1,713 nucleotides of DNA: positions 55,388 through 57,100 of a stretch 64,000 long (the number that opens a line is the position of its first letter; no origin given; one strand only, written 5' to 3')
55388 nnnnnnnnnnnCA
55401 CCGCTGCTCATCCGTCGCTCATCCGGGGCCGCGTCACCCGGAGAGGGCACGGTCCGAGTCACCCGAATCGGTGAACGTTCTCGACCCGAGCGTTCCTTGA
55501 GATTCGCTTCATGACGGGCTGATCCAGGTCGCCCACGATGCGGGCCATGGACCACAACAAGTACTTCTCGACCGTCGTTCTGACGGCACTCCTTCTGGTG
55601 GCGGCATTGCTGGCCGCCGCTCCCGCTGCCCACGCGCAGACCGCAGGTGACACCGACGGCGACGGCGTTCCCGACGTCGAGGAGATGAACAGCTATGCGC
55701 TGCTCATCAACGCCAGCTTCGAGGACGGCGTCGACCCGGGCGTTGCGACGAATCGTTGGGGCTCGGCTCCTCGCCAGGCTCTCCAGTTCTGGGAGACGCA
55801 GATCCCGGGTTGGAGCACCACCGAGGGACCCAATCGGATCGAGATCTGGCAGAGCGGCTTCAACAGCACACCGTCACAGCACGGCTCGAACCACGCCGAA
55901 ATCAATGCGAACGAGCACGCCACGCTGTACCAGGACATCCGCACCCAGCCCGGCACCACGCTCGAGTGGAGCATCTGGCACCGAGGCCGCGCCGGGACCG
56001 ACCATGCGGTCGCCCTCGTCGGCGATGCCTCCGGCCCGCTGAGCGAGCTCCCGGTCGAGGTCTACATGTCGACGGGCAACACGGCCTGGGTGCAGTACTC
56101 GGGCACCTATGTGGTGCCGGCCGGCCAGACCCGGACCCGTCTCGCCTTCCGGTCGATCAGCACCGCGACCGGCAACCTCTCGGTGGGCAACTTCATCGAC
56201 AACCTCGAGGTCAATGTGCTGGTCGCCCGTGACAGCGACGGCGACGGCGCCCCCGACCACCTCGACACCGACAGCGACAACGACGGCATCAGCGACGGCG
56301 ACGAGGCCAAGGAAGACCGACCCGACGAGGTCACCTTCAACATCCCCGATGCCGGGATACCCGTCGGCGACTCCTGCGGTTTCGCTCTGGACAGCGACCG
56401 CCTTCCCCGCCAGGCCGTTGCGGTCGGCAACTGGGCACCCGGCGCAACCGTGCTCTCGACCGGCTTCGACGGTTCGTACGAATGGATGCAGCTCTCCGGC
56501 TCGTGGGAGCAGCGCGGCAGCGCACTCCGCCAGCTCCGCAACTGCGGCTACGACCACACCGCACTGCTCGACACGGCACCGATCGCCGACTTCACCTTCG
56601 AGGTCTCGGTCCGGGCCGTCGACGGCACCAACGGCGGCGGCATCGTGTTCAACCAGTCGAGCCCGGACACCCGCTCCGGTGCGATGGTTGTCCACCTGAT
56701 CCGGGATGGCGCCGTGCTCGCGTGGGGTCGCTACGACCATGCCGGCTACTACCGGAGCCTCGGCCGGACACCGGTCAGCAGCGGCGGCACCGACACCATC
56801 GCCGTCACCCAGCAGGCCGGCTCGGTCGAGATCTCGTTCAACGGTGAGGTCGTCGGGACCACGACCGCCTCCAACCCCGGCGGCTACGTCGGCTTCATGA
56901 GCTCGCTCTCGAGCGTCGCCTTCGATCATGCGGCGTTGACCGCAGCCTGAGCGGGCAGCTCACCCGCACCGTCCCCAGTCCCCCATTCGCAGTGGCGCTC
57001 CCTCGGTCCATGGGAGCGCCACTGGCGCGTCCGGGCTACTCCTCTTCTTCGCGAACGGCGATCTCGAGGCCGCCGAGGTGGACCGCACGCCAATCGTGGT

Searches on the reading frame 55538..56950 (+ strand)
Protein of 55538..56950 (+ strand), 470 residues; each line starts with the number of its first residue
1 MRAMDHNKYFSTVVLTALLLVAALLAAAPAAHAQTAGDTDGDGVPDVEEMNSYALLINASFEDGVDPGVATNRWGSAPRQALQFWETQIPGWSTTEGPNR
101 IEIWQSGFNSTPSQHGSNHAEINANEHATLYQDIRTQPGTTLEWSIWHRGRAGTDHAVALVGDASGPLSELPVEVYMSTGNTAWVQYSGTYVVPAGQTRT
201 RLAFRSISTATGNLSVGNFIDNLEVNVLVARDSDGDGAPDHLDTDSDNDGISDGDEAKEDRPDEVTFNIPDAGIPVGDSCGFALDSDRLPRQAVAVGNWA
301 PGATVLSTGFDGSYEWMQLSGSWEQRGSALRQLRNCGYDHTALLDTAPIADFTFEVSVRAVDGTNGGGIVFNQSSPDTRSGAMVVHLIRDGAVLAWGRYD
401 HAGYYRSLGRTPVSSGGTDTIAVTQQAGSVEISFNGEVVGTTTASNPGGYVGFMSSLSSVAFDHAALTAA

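Call 18: find_encoding_contigs(protein=window:55538-56950:+, flank=1000, max_places=4)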
Protein window:55538-56950:+ (470 aa): 1 contig read that carries it; 1 place shown.
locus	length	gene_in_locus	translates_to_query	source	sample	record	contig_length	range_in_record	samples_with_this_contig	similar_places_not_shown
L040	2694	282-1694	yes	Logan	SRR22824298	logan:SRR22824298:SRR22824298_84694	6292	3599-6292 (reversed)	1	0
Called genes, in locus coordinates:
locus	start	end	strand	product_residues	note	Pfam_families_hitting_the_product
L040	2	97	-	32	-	?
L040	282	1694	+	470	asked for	-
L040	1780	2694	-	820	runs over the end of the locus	PF12349:Sterol-sensing (faint), PF03176:MMPL, PF02460:Patched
